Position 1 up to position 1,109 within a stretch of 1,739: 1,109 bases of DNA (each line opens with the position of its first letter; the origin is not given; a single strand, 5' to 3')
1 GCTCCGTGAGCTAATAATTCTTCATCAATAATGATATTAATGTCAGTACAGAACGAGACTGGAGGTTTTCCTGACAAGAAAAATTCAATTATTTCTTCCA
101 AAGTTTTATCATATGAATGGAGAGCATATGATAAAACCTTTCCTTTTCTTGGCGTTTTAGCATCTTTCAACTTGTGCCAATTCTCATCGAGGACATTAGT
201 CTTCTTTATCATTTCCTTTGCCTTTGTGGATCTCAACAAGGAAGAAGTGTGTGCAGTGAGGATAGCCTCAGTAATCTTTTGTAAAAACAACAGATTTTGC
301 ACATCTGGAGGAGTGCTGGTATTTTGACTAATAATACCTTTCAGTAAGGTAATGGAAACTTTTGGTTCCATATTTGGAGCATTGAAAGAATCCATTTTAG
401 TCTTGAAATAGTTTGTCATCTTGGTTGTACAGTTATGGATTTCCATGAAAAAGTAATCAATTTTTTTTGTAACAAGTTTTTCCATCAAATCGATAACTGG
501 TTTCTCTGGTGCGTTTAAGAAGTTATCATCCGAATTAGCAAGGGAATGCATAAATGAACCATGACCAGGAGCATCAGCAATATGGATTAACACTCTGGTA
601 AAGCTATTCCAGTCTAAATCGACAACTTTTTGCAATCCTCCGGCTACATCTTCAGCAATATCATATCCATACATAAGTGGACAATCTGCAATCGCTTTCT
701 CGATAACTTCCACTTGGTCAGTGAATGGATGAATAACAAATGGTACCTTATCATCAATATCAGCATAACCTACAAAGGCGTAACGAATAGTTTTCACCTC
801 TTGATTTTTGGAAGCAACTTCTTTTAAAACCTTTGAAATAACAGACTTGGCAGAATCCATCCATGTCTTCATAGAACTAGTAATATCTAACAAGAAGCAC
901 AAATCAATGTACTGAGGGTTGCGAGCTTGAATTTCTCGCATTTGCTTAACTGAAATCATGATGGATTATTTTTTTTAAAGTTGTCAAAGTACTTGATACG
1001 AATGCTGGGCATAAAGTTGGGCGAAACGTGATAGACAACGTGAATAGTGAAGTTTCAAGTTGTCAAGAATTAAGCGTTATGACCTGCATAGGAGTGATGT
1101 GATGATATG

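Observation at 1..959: Large vWA-domain gene absent from the supplied ORF track (truncated at window edge)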

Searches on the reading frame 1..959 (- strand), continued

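Call 22: find_homologous_proteins(query=A1)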
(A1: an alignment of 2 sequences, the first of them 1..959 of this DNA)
Query A1 (2 sequences) (319 aa, profile of the alignment): 65 proteins with E <= 0.001 among 8000 candidates.
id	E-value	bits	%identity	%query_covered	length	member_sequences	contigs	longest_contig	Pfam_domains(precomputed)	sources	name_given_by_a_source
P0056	0.0e+0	2157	38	98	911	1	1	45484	PF02816.25,PF25106.2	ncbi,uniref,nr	ncbi:hypothetical protein C9374_010400 [Naegleria lovaniensis]|uniref:Alpha-type protein kinase doma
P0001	3.5e-108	381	100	65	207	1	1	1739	PF25106.2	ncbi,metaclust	ncbi:predicted protein, partial [Naegleria gruberi]|metaclust:status=active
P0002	3.3e-72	262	39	81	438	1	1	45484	PF25106.2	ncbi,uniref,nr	ncbi:hypothetical protein C9374_010404 [Naegleria lovaniensis]|uniref:VWFA domain-containing protein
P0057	1.8e-58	217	32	52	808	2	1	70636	PF02816.25,PF00092.35,PF25106.2,PF13519.13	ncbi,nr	ncbi:hypothetical protein FGRMN_10165 [Fusarium graminum]|nr:hypothetical protein FGRMN_10165 [Fusar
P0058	3.0e-42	163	34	58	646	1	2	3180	PF02816.25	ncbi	ncbi:unnamed protein product [Rotaria magnacalcarata]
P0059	1.7e-40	157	40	58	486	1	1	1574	PF25106.2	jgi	-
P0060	1.7e-40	157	40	58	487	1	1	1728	PF25106.2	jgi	-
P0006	2.5e-37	147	40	53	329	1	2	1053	PF25106.2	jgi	-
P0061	1.5e-35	141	39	57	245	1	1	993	PF25106.2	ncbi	-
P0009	5.2e-35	139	30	73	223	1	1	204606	PF25106.2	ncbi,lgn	-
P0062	6.5e-35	139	38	52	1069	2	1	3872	PF02816.25,PF00149.34,PF25106.2,PF16891.11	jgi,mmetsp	mmetsp:Transcript_47683/g.102123 ORF Transcript_47683/g.102123 Transcript_47683/m.102123 type:comple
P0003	1.6e-34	137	35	74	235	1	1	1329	PF25106.2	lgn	-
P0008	9.5e-34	135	40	54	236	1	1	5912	PF25106.2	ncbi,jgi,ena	jgi:hypothetical protein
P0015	1.3e-33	134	37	58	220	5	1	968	PF25106.2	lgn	-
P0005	4.0e-33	133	39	56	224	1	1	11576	PF25106.2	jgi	jgi:hypothetical protein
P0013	1.1e-32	131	39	51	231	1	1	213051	PF25106.2,PF13519.13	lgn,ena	-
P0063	2.3e-32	130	31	61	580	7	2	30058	PF02816.25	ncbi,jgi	-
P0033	7.0e-32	129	36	57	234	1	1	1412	PF25106.2,PF13519.13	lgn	-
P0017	7.7e-32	128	40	52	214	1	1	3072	PF25106.2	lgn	-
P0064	8.2e-32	128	37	56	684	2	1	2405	PF02816.25,PF25106.2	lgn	-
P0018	9.3e-32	128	38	53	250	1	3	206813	PF25106.2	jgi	jgi:hypothetical protein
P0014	2.8e-31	127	35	71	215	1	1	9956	PF25106.2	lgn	-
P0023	6.7e-31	125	38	56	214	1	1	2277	PF25106.2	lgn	-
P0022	1.6e-30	124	38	53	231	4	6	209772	PF25106.2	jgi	jgi:hypothetical protein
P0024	2.4e-30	124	37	58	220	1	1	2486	PF25106.2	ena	-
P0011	3.8e-30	123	30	73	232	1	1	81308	PF25106.2,PF13519.13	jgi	jgi:hypothetical protein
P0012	7.4e-30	122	38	53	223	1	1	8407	PF25106.2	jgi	jgi:hypothetical protein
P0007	4.2e-29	119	31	74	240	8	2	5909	PF25106.2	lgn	-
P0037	4.4e-29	119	33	63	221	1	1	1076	PF25106.2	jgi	jgi:hypothetical protein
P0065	5.5e-29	119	31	74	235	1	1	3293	PF00092.35,PF25106.2,PF13519.13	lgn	-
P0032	6.8e-29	119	36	57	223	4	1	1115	PF25106.2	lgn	-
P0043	3.1e-28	117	34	53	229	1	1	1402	PF25106.2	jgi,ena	-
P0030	4.9e-28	116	33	56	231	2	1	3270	PF25106.2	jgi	jgi:hypothetical protein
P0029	5.6e-28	116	35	57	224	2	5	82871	PF25106.2,PF13519.13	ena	-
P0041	6.1e-28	116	33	57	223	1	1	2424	PF25106.2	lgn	-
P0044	9.4e-28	115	34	57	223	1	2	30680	PF25106.2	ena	-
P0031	9.6e-28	115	33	57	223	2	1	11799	PF25106.2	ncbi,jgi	jgi:hypothetical protein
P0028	1.3e-27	115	34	57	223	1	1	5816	PF25106.2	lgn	-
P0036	3.1e-27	113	34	57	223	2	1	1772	PF25106.2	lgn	-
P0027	3.9e-27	113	34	58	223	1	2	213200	PF25106.2,PF13519.13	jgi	jgi:hypothetical protein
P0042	4.9e-27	113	36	53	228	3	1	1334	PF25106.2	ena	-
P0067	5.4e-27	112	35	54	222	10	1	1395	PF25106.2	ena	-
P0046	1.0e-26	112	33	54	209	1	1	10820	PF25106.2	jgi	jgi:hypothetical protein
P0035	2.0e-26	111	33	57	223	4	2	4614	PF25106.2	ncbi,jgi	jgi:hypothetical protein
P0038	5.2e-25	106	33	56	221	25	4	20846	PF25106.2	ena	-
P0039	2.6e-24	104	33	59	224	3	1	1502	PF25106.2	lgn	-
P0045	3.8e-24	103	30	71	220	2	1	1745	PF25106.2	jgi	jgi:hypothetical protein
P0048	1.4e-22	98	34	50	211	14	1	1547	PF25106.2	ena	-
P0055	1.3e-17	81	34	45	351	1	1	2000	PF25106.2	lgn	-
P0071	1.9e-16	78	28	71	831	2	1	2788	PF25106.2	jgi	-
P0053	3.0e-16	77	37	47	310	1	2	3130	PF25106.2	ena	-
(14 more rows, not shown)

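Call 31: predict_structure(alignment_id=A2)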
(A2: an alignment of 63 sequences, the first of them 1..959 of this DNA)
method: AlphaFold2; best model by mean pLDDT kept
length: 319 residues; sequences in the alignment: 63
mean_pLDDT: 83.3   pTM: 0.77
mean pLDDT of the five models: 83.3, 79.5, 79.4, 79.2, 79.2
residues with pLDDT >= 90: 187; 70-90: 49; 50-70: 64; < 50: 19
segments of 3 or more residues with pLDDT < 50: 300-302, 314-319
pLDDT, mean of each block of 10 residues (from residue 1): 56 80 95 90 89 91 96 96 94 89 96 96 96 96 92 96 97 94 97 92 88 77 92 95 88 67 52 53 59 63 52 47
secondary structure, 60 per line:
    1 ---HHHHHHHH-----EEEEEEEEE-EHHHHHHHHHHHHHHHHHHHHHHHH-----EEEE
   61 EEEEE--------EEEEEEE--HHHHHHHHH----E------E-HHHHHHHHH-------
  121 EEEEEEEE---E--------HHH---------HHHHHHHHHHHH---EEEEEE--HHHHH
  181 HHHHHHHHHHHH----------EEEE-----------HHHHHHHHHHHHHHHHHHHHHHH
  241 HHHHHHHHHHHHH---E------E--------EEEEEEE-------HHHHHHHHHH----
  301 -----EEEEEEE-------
elements in order: H4-11 E17-25 H28-51 E57-65 E74-80 H83-91 H105-113 E121-128 H153-164 E168-173 H176-192 E203-206 H218-253 E273-279 H287-296 E306-312

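Call 34: search_protein_representatives(protein=window:1-959:-)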
Query: 319 residues. Proteins with E-value up to 0.001 (for the whole library): 2884; up to 1e-10: 1196; up to 1e-30: 8. The best 150 are listed.
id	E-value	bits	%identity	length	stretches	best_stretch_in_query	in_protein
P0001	1.0e-133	461.7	100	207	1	1-207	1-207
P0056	4.6e-50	187.0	40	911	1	6-314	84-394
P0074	7.5e-45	169.9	37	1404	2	16-191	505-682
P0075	1.6e-44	168.8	35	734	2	16-185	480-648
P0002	3.6e-44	167.6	42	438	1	8-244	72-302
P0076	1.8e-34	135.8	35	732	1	10-265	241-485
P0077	2.2e-32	129.0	31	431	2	9-187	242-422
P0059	7.2e-31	124.0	41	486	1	12-191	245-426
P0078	5.9e-30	121.0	38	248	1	13-191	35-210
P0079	1.1e-29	120.1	33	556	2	16-192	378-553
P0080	1.5e-29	119.7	38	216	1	11-196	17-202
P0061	3.7e-29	118.4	39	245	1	14-196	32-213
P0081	9.6e-29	117.0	36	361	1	11-196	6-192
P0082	1.7e-28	116.2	41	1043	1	7-196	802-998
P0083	2.0e-28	115.9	30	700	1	14-274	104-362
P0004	5.6e-28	114.5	43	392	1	5-187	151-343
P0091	9.1e-27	110.5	39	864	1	9-186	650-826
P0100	8.5e-26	107.3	33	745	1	16-292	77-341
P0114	4.3e-25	105.0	34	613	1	11-185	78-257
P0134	1.1e-23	100.4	36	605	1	13-191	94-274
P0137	2.0e-23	99.5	31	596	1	12-280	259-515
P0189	6.8e-22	94.5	32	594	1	14-193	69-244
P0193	9.0e-22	94.1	35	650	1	11-227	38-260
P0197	1.2e-21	93.6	32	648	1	15-191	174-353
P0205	1.6e-21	93.2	35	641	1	18-214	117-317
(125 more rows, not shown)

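Call 35: search_protein_families(library=pfam, proteins=[P0074, P0075, P0076, P0083, P0100, P0137, P0082, P0091, P0077, P0079], max_evalue=0.001)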
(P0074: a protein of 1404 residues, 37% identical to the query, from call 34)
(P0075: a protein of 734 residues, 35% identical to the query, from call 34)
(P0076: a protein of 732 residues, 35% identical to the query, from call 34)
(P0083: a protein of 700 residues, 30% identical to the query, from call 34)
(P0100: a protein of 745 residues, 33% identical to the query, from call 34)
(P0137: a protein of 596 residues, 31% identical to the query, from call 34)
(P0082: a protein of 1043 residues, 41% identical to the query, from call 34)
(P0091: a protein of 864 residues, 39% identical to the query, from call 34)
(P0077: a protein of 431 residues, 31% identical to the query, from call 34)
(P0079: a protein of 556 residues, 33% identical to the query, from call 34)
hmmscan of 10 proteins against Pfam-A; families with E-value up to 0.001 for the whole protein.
P0074 (1404 aa): 2 families
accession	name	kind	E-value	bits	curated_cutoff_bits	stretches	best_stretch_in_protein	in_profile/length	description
PF00012.26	HSP70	-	2.2e-15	56.3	20.6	0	254-307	298-351/599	Hsp70 protein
PF25106.1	VWA_4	-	4.4e-11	43.1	27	1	509-628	2-114/169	von Willebrand factor A domain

P0075 (734 aa): 2 families
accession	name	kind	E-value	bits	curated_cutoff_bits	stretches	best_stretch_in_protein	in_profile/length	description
PF25106.1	VWA_4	-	7.1e-14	52.2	27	2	484-602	2-112/169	von Willebrand factor A domain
PF13519.12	VWA_2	-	0.00026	22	27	0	485-594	2-106/107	von Willebrand factor type A domain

P0076 (732 aa): 3 families
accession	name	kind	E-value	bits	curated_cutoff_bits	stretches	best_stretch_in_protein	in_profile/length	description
PF02816.24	Alpha_kinase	-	1.9e-39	136.1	21.3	1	528-722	1-185/185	Alpha-kinase family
PF25106.1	VWA_4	-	1.1e-11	45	27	1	250-367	2-112/169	von Willebrand factor A domain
PF13519.12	VWA_2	-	0.00048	21.2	27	0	251-359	2-106/107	von Willebrand factor type A domain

P0083 (700 aa): 2 families
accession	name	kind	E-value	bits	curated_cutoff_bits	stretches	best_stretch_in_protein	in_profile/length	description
PF02816.24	Alpha_kinase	-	2.6e-39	135.7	21.3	1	422-600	1-185/185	Alpha-kinase family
PF25106.1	VWA_4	-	6.7e-09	36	27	1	110-225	2-109/169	von Willebrand factor A domain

P0100 (745 aa): 4 families
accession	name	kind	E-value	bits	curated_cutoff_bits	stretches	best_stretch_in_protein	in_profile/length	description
PF02816.24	Alpha_kinase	-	8.6e-47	160.1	21.3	1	361-534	2-185/185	Alpha-kinase family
PF25106.1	VWA_4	-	8e-08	32.5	27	1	81-175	2-90/169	von Willebrand factor A domain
PF13451.12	zf_Tbcl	-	1.5e-06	28.5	24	1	692-731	2-45/48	Probable treble clef domain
PF13519.12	VWA_2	-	0.0002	22.4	27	1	81-192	1-106/107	von Willebrand factor type A domain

P0137 (596 aa): 1 family
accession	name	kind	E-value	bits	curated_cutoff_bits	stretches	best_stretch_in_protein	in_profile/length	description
PF25106.1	VWA_4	-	1.8e-07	31.3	27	1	267-387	2-115/169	von Willebrand factor A domain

P0082 (1043 aa): 2 families
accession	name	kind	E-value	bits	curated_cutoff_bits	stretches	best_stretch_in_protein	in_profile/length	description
PF07517.20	SecA_DEAD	-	8.1e-10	38.9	24.6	1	272-332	92-152/290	SecA DEAD-like domain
PF25106.1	VWA_4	-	1.2e-07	31.9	27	1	815-933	2-108/169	von Willebrand factor A domain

P0091 (864 aa): 1 family
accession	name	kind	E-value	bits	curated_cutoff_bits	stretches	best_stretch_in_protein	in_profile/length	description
PF25106.1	VWA_4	-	4.5e-06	26.8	27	1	661-749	2-85/169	von Willebrand factor A domain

P0077 (431 aa): 2 families
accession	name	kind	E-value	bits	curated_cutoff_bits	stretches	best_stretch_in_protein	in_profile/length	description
PF25106.1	VWA_4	-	7.1e-10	39.1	27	1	254-373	3-114/169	von Willebrand factor A domain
PF13519.12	VWA_2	-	0.00012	23.1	27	0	253-363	1-106/107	von Willebrand factor type A domain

P0079 (556 aa): 1 family
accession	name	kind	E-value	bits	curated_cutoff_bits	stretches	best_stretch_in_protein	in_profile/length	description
PF25106.1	VWA_4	-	9.3e-13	48.5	27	1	383-498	3-111/169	von Willebrand factor A domain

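Call 36: fold_search(model_id=the predicted structure, library=pdb)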
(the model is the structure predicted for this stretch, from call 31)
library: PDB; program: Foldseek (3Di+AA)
matches with E <= 10: 1277; with E <= 0.001: 301
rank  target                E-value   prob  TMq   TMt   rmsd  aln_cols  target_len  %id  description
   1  7y1t_B                1.5e-10  1.00  0.44  0.41   6.9       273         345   17  Complex of integrin alphaV/beta8 and L-TGF-beta1 at a ratio of 1:2 (released 2022-08-31)
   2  4o02_B                2.2e-10  1.00  0.45  0.22   7.1       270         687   15  AlphaVBeta3 integrin in complex with monoclonal antibody FAB fragment. (released 2014-04-02)
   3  4wk4_B                2.3e-10  1.00  0.44  0.34   6.9       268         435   17  Metal Ion and Ligand Binding of Integrin (released 2014-12-03)
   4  4wk2_B                3.7e-10  1.00  0.47  0.36   6.5       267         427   16  Metal Ion and Ligand Binding of Integrin (released 2014-12-03)
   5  8t2v_B                4.5e-10  1.00  0.45  0.22   6.9       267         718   16  Cryo-EM Structures of Full-length Integrin alphaIIbbeta3 in Native Lipids (released 2023-07-26)
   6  7usl_B                5.7e-10  1.00  0.45  0.23   6.9       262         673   16  Integrin alphaM/beta2 ectodomain in complex with adenylate cyclase toxin RTX751 and M1F5 Fab (released 2022-08-17)
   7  4wk0_B                6.1e-10  1.00  0.48  0.37   6.4       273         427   15  Metal Ion and Ligand Binding of Integrin (released 2014-12-03)
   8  4um9_B                6.1e-10  1.00  0.46  0.34   6.7       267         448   14  Crystal structure of alpha V beta 6 with peptide (released 2014-11-12)
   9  9b9j_B                6.9e-10  1.00  0.47  0.40   7.0       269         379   16  Integrin alpha-5 beta-1 in complex with BIIG2 Fab (released 2025-02-05)
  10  3nid_D                7.3e-10  1.00  0.45  0.31   7.0       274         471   16  The Closed Headpiece of Integrin alphaIIB beta3 and its Complex with an alpahIIB beta3 -Specific Antagonist That Does  (released 2010-12-22)
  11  4g1e_B                8.8e-10  1.00  0.46  0.22   7.0       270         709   15  Crystal structure of integrin alpha V beta 3 with coil-coiled tag. (released 2012-12-12)
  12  3nif_D                8.8e-10  1.00  0.45  0.32   7.0       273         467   16  The Closed Headpiece of Integrin IIb 3 and its Complex with an IIb 3 -Specific Antagonist That Does Not Induce Opening (released 2010-12-22)
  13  1jv2_B                9.3e-10  1.00  0.45  0.28   7.2       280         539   16  CRYSTAL STRUCTURE OF THE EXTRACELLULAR SEGMENT OF INTEGRIN ALPHAVBETA3 (released 2001-10-17)
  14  3zdx_D                9.9e-10  1.00  0.44  0.31   7.2       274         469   16  Integrin alphaIIB beta3 headpiece and RGD peptide complex (released 2013-06-05)
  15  5e6s_B                1.1e-09  1.00  0.44  0.32   7.0       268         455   15  Structures of leukocyte integrin aLB2: The aI domain, the headpiece, and the pocket for the internal ligand (released 2016-03-02)
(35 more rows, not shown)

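Call 43: list_cluster_members(proteins=[P0001, P0056, P0002])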
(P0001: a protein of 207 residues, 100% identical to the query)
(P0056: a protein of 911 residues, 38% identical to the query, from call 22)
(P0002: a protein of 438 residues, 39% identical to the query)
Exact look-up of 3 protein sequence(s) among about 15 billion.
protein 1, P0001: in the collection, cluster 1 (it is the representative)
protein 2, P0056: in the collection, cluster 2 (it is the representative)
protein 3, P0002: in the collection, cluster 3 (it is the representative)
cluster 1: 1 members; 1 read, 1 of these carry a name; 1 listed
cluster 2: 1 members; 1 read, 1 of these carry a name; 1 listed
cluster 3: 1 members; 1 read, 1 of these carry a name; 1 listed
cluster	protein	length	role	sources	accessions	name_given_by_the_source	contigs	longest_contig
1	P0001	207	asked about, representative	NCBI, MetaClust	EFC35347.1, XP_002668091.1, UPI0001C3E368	predicted protein, partial [Naegleria gruberi] | status=active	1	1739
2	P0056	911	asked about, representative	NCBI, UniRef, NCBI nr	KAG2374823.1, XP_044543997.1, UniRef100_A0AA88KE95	hypothetical protein C9374_010400 [Naegleria lovaniensis] | Alpha-type protein kinase domain-containing protein n=1 Tax=Naegleria lovaniensis ... | uncharacterized protein C9374_010400 [Naegleria lovaniensis]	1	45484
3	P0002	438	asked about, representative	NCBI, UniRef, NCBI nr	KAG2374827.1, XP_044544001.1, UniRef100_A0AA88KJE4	hypothetical protein C9374_010404 [Naegleria lovaniensis] | VWFA domain-containing protein n=1 Tax=Naegleria lovaniensis TaxID=51637 ... | uncharacterized protein C9374_010404 [Naegleria lovaniensis]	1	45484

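Call 51: find_encoding_contigs(protein=P0022, flank=6000, max_places=2)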
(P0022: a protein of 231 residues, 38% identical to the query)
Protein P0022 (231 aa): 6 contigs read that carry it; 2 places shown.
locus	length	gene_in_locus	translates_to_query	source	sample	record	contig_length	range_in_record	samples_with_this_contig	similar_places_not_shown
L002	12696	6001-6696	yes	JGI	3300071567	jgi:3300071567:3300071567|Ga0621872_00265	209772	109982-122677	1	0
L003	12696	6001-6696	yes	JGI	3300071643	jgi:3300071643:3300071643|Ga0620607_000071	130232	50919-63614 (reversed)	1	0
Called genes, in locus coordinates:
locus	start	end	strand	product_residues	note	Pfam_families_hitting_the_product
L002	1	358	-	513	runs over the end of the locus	-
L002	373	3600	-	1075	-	PF00204:DNA_gyraseB, PF01751:Toprim, PF16898:TOPRIM_C, PF00521:DNA_topoisoIV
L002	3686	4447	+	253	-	-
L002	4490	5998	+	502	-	PF00004:AAA (weak)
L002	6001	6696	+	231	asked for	PF25106:VWA_4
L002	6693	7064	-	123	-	-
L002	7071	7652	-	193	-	-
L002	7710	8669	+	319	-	PF01193:RNA_pol_L, PF13656:RNA_pol_L_2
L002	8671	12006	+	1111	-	-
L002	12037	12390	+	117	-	-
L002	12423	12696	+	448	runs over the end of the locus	PF00176:SNF2-rel_dom (weak), PF00270:DEAD, PF04851:ResIII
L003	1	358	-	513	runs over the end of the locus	-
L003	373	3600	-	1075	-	PF00204:DNA_gyraseB, PF01751:Toprim, PF16898:TOPRIM_C, PF00521:DNA_topoisoIV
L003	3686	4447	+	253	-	-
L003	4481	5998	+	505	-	PF00004:AAA (weak)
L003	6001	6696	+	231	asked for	PF25106:VWA_4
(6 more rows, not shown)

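Call 53: fold_search(model_id=the predicted structure, library=viral)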
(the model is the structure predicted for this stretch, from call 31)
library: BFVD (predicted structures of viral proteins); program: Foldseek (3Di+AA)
matches with E <= 10: 528; with E <= 0.001: 49
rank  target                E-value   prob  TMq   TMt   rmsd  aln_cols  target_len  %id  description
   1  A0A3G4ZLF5            1.2e-13  1.00  0.58  0.49   5.0       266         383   18  VWFA domain-containing protein [Terrestrivirus sp.]
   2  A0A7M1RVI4            3.1e-13  1.00  0.46  0.34  12.4       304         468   13  VWFA domain-containing protein [uncultured phage cr106_1]
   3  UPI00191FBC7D         1.2e-10  1.00  0.48  0.57   8.7       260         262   17  (no name look-up for this kind of identifier)
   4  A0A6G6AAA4            2.9e-10  1.00  0.44  0.16   3.6       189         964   20  VWFa domain-containing protein [Borely moumouvirus]
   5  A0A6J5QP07            3.2e-08  1.00  0.40  0.13   3.0       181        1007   17  VWFA domain containing protein [uncultured Caudovirales phage]
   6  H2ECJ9                3.2e-08  1.00  0.47  0.26   5.0       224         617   16  Putative ariadne-like ring finger protein [Megavirus courdo7]
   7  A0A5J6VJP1            4.3e-08  1.00  0.37  0.32  17.7       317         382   12  VWFA domain-containing protein [Megaviridae environmental sample]
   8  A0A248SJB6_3          1.6e-07  1.00  0.40  0.14   5.2       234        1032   13  (no name in the UniProt tables at hand)
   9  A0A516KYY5            4.1e-07  1.00  0.43  0.51   4.5       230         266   11  (no name in the UniProt tables at hand)
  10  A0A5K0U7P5            5.6e-07  1.00  0.41  0.46   4.8       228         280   14  RING zinc finger-containing protein [Yasminevirus sp. GU-2018]
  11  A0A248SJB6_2          6.4e-07  1.00  0.39  0.13   4.4       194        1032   15  (no name in the UniProt tables at hand)
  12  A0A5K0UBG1            9.2e-07  1.00  0.40  0.29   5.5       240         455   11  VWA-like protein [Yasminevirus sp. GU-2018]
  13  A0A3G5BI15            5.7e-06  1.00  0.32  0.13  24.2       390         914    9  Wssv178 [White spot syndrome virus]
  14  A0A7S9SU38            6.1e-06  1.00  0.38  0.13   5.3       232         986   11  VWFA domain-containing protein [Virus NIOZ-UU157]
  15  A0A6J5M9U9            6.1e-06  1.00  0.41  0.58   5.3       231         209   13  VWFA domain containing protein [uncultured Caudovirales phage]
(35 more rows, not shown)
